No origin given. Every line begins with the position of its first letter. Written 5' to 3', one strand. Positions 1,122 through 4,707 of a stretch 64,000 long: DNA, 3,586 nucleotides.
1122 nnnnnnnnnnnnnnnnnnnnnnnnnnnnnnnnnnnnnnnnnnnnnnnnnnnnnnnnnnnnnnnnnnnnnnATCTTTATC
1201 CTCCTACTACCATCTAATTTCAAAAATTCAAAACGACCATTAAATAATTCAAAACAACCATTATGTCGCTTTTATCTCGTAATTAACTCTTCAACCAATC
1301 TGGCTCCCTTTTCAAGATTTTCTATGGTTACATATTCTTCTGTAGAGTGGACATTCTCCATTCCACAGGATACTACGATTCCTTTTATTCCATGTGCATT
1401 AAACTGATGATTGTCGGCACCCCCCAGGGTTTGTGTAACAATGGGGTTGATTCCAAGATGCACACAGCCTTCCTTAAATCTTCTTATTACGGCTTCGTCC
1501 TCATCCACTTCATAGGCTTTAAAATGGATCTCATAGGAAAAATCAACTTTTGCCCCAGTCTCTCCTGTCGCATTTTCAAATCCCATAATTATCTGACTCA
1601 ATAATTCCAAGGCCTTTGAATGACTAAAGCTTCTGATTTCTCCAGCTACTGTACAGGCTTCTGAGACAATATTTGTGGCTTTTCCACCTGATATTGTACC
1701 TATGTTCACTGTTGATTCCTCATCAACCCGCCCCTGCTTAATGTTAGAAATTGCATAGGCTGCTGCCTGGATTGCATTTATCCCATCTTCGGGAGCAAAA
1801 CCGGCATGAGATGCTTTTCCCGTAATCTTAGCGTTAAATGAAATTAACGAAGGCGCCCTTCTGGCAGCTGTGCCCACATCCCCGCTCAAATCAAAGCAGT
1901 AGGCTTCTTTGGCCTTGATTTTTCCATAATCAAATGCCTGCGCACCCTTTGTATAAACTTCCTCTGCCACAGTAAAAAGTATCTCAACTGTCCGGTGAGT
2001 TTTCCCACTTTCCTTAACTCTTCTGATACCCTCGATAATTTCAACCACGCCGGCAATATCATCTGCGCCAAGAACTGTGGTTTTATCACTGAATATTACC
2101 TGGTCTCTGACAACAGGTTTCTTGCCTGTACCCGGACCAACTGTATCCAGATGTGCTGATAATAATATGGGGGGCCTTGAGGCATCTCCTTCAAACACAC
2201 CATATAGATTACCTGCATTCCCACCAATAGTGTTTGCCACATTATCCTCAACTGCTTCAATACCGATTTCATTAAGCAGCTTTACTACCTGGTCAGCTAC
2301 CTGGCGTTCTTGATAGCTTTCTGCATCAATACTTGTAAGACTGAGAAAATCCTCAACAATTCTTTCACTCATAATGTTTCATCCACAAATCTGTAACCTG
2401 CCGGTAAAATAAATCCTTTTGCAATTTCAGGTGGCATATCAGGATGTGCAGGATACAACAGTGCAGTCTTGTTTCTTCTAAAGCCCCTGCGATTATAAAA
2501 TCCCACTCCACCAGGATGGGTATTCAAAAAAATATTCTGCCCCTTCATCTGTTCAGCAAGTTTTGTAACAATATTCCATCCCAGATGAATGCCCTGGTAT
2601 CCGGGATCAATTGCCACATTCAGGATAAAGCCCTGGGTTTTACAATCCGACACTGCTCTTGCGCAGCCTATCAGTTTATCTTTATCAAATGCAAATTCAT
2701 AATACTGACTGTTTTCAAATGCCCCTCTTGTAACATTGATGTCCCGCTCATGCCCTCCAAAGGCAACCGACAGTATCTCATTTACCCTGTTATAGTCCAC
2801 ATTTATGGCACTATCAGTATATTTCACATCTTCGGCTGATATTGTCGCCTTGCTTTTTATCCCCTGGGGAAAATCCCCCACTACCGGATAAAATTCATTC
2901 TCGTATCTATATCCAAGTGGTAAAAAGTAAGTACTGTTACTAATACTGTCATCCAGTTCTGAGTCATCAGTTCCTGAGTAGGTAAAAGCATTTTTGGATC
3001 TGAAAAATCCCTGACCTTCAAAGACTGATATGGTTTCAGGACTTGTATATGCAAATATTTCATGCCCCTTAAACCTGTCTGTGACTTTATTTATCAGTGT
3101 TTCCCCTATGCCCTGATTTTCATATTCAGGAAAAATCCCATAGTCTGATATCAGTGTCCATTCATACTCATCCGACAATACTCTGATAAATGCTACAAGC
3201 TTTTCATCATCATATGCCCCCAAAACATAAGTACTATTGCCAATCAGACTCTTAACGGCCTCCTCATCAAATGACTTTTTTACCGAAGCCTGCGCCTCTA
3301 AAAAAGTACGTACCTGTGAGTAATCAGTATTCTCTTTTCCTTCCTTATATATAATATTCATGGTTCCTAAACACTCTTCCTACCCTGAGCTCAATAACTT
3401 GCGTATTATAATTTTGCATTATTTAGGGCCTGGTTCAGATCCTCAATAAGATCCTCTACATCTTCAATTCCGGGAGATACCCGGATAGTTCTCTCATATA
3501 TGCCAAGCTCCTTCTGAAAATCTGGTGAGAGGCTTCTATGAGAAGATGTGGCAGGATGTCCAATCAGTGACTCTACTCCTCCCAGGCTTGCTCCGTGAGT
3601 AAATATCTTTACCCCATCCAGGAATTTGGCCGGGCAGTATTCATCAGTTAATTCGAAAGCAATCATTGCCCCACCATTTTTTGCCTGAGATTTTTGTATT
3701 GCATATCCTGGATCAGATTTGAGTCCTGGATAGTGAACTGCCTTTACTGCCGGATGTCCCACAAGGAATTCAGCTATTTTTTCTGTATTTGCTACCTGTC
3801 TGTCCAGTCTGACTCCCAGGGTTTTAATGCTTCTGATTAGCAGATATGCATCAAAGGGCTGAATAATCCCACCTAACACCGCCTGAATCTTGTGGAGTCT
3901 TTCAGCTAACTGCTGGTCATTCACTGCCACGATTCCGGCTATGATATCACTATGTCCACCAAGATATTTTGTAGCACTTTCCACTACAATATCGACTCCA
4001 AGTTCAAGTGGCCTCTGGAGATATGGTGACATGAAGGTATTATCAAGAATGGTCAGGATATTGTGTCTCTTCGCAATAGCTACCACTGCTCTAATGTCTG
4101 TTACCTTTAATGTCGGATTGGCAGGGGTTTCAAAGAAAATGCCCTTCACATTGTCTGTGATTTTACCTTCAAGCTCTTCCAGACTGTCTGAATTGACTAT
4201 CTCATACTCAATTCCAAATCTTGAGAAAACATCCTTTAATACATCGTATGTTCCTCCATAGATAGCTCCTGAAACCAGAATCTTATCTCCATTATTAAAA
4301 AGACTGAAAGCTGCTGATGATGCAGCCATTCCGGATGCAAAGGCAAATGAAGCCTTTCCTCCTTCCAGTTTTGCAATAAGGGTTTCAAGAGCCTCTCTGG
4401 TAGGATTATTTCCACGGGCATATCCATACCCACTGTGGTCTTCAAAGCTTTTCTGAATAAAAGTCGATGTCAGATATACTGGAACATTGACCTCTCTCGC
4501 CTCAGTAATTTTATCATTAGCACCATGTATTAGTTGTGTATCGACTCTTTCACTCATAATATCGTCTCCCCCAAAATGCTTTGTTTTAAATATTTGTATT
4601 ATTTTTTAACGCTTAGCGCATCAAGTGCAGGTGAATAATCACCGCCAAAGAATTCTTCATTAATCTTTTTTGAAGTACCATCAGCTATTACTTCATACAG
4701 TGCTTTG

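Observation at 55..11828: Sulfur amino-acid cluster in an anaerobe built around two Xi-class GST-like paralogs, a GNAT and an M20 hydrolase: possible oxygen-independent S-conjugate salvage pathway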

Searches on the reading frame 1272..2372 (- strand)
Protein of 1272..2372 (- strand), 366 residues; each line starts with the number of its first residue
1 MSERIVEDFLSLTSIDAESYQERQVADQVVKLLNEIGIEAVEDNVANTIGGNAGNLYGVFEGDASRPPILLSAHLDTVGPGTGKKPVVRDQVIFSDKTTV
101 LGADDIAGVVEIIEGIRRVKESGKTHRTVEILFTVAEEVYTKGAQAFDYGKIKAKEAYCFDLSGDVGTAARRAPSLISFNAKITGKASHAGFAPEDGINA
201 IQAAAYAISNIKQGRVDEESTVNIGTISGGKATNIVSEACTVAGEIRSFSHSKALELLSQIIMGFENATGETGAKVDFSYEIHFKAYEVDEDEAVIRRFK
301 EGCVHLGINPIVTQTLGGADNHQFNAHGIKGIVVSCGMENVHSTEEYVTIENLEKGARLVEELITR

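Call 4: search_protein_families(library=pfam, proteins=[window:1272-2372:-])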
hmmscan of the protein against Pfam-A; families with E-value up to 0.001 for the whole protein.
window:1272-2372:- (366 aa): 4 families
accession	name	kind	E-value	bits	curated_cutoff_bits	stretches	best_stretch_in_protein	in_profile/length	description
PF01546.33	Peptidase_M20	-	2.1e-16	60.9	24.6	1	70-365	1-205/206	Peptidase family M20/M25/M40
PF07687.19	M20_dimer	-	5.4e-16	58.9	21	1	176-261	6-95/107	Peptidase dimerisation domain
PF05343.19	Peptidase_M42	-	8.9e-12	45.1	23.2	1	103-162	133-190/292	M42 glutamyl aminopeptidase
PF04389.22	Peptidase_M28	-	2.2e-10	41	21.3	1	55-151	1-79/193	Peptidase family M28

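Call 5: search_protein_families(library=ncbifam, proteins=[window:1272-2372:-])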
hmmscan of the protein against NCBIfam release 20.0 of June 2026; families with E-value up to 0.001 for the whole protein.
window:1272-2372:- (366 aa): 42 families (the best 25 are shown)
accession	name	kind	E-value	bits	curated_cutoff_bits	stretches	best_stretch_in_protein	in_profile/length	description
TIGR01883.1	PepT-like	hypoth_equivalog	3.3e-92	309.3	274.25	1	4-364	1-360/361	peptidase T-like protein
NF003976.0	PRK05469.1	subfamily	1.4e-32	113.1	255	1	89-364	126-402/409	tripeptide aminopeptidase PepT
NF009920.0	PRK13381.1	subfamily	1.3e-29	103.3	293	1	88-365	128-406/412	peptidase T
TIGR01910.1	DapE-ArgE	subfamily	4.9e-27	95.1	217.6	1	5-355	3-369/373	ArgE/DapE family deacylase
NF004788.0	PRK06133.1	subfamily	2.5e-23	82.7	349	1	9-354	50-400/417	glutamate carboxypeptidase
NF005602.0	PRK07338.1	equivalog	9.8e-23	80.4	357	1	68-365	96-397/409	hydrolase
TIGR01892.1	AcOrn-deacetyl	equivalog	3.4e-22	79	297.7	1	22-364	17-365/365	acetylornithine deacetylase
NF005710.0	PRK07522.1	subfamily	3.5e-19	69.2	412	1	5-365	13-386/391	acetylornithine deacetylase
TIGR01891.1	amidohydrolases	subfamily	8.9e-18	64.5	153.75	1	119-327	106-330/366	amidohydrolase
NF005678.0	PRK07473.1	equivalog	1.7e-16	60.1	386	1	63-365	72-373/376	M20/M25/M40 family metallo-hydrolase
TIGR01882.1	peptidase-T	equivalog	1.8e-16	60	285.75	1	91-363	129-402/410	peptidase T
NF006771.0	PRK09290.1-5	subfamily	2.7e-16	59.1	399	1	176-365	215-407/413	allantoate amidohydrolase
NF006365.0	PRK08588.1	subfamily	4.5e-16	59.2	289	1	12-364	16-377/383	succinyl-diaminopimelate desuccinylase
NF006399.0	PRK08651.1-2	equivalog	2e-15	56.7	381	2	289-364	324-401/405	succinyl-diaminopimelate desuccinylase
NF003474.0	PRK05111.1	equivalog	8.9e-14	51.2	460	1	10-365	16-378/383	acetylornithine deacetylase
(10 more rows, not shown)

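Call 44: search_solved_structures(query=window:1272-2372:-, max_evalue=0.00001)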
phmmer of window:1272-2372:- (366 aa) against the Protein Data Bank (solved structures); distinct sequences matched with E-value up to 0.00001: 11.
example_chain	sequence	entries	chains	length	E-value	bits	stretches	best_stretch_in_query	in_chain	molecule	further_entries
3gb0_A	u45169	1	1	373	7.9e-67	229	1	2-364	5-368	Peptidase T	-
3rza_A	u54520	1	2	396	6.6e-57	196.4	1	3-364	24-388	tripeptidase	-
1vix_A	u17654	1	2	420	6.2e-15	58.4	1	91-361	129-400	Peptidase T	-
1fno_A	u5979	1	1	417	9.5e-15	57.8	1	91-361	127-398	PEPTIDASE T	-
3ife_A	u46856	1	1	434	2.3e-11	46.7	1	91-364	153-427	Peptidase T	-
1cg2_A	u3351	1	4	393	1.6e-09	40.6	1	37-251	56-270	CARBOXYPEPTIDASE G2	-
6xj5_A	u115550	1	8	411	2.4e-09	40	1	36-251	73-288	Carboxypeptidase G2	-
7m6u_A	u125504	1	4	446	2.8e-09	39.8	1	54-251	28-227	Carboxypeptidase G2 circular permuation pro-domain fusion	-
1xmb_A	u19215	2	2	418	5.3e-08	35.6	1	108-259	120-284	IAA-amino acid hydrolase homolog 2 | IAA-amino acid hydrolase ILR1-like 2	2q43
3ct9_A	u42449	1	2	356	9.9e-08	34.7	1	9-261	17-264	Acetylornithine deacetylase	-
7ljh_A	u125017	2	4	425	2.4e-06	30.2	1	3-251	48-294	Poly(Aspartic acid) hydrolase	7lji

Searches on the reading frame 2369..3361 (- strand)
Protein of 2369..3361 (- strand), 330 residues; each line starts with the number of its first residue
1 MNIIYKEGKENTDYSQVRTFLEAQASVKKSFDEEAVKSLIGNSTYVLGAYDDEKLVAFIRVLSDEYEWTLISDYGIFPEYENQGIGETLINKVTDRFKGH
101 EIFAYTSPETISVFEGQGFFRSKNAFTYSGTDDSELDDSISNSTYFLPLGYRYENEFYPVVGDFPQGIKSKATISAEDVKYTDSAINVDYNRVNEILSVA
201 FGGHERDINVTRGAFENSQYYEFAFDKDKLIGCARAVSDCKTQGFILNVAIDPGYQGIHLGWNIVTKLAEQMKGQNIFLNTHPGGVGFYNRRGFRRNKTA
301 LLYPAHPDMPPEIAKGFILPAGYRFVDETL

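Call 4: search_protein_families(library=pfam, proteins=[window:2369-3361:-])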
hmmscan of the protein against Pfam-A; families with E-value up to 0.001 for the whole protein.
window:2369-3361:- (330 aa): 3 families
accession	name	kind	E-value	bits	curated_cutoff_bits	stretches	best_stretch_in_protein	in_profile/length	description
PF00583.31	Acetyltransf_1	-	1.1e-19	71.2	20.7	2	41-114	31-111/116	Acetyltransferase (GNAT) family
PF13673.13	Acetyltransf_10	-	2e-17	63.8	23.6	2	25-130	11-118/128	Acetyltransferase (GNAT) domain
PF13508.13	Acetyltransf_7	-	8.5e-16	58.5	27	2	224-295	8-83/84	Acetyltransferase (GNAT) domain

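Call 5: search_protein_families(library=ncbifam, proteins=[window:2369-3361:-])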
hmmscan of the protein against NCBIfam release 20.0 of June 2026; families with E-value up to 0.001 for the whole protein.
window:2369-3361:- (330 aa): 3 families
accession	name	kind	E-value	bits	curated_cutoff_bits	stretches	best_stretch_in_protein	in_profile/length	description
TIGR01575.1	rimI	equivalog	1.3e-12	48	86.4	2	191-298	3-116/132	ribosomal protein S18-alanine N-acetyltransferase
NF007025.1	PRK09491.1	equivalog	6.6e-06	26.1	173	0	242-277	61-96/145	ribosomal protein S18-alanine N-acetyltransferase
NF040501.1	resist_ArsN2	equivalog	8e-05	22.3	125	0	220-297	26-104/133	arsenic resistance N-acetyltransferase ArsN2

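Call 45: search_solved_structures(query=window:2369-3361:-, max_evalue=0.01)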
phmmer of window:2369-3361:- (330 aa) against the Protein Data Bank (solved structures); distinct sequences matched with E-value up to 0.01: 4.
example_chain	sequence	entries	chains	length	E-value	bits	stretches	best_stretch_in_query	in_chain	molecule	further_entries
2atr_A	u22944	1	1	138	5e-06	29.1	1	31-124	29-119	acetyltransferase, GNAT family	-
7dai_A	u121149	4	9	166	0.00025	23.5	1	226-297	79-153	Serotonin N-acetyltransferase 1, chloroplastic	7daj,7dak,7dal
6k5m_A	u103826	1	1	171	0.00026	23.5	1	226-297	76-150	Serotonin N-acetyltransferase 1, chloroplastic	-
1y7r_A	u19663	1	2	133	0.0093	18.4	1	215-274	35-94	hypothetical protein SA2161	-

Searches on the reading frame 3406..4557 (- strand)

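Call 4: search_protein_families(library=pfam, proteins=[window:3406-4557:-])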
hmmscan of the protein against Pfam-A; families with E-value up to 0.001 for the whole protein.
window:3406-4557:- (383 aa): 4 families
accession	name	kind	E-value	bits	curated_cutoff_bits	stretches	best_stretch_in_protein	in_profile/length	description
PF01053.26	Cys_Met_Meta_PP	-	6.7e-139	463.1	27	1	6-379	1-381/381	Cys/Met metabolism PLP-dependent enzyme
PF00155.27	Aminotran_1_2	-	2.7e-08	33.8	19.7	1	40-180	34-193/361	Aminotransferase class I and II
PF06838.17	Met_gamma_lyase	-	1.3e-07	31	24.2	1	28-218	34-244/405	Methionine gamma-lyase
PF02347.22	GDC-P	-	1e-06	28.3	26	1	88-197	152-258/429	Glycine cleavage system P-protein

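Call 5: search_protein_families(library=ncbifam, proteins=[window:3406-4557:-])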
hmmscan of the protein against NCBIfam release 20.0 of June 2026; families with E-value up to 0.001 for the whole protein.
window:3406-4557:- (383 aa): 51 families (the best 25 are shown)
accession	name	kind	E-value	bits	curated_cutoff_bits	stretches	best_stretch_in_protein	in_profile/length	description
NF005810.0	PRK07671.1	equivalog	9.5e-137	456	594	1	4-379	2-377/377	bifunctional cystathionine gamma-lyase/homocysteine desulfhydrase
NF005976.0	PRK08064.1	equivalog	7.8e-135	449.8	627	1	4-380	6-382/390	cystathionine beta-lyase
NF004821.0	PRK06176.1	equivalog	5.2e-127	423.8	642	1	4-380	2-378/380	cystathionine gamma-synthase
NF005871.0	PRK07811.1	equivalog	2.5e-118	395.1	513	1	4-380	12-388/389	cystathionine gamma-synthase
NF043007.1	CysBLyMetC_Staph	equivalog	1.9e-112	376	700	1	1-381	1-375/378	cystathionine beta-lyase MetC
TIGR01328.1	met_gam_lyase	equivalog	9.3e-111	370.4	549.7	1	5-380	4-390/391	methionine gamma-lyase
NF006095.0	PRK08247.1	equivalog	2.6e-109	365.4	585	1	2-382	3-367/369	methionine biosynthesis PLP-dependent protein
NF005263.0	PRK06767.1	equivalog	1.2e-106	357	617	1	3-381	4-386/392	methionine gamma-lyase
NF005695.0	PRK07503.1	equivalog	2.6e-104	349.1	666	1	6-381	11-397/403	methionine gamma-lyase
TIGR01329.1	cysta_beta_ly_E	equivalog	5.8e-104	347.8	487.5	1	6-382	2-382/383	cystathionine beta-lyase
NF006347.0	PRK08574.1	equivalog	3.9e-103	345.2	477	1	7-380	5-384/385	cystathionine gamma-synthase family protein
TIGR02080.1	O_succ_thio_ly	equivalog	6.5e-103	344.4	504.55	1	21-380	20-381/382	cystathionine gamma-synthase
NF004876.0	PRK06234.1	subfamily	4.3e-102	342.1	666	1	6-380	10-397/400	methionine gamma-lyase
TIGR01326.1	OAH_OAS_sulfhy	subfamily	5.6e-99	331.7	495.1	2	5-211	2-217/418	O-acetylhomoserine aminocarboxypropyltransferase/cysteine synthase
NF006097.0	PRK08249.1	equivalog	4.4e-95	318.4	600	1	37-381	51-396/402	cystathionine gamma-synthase family protein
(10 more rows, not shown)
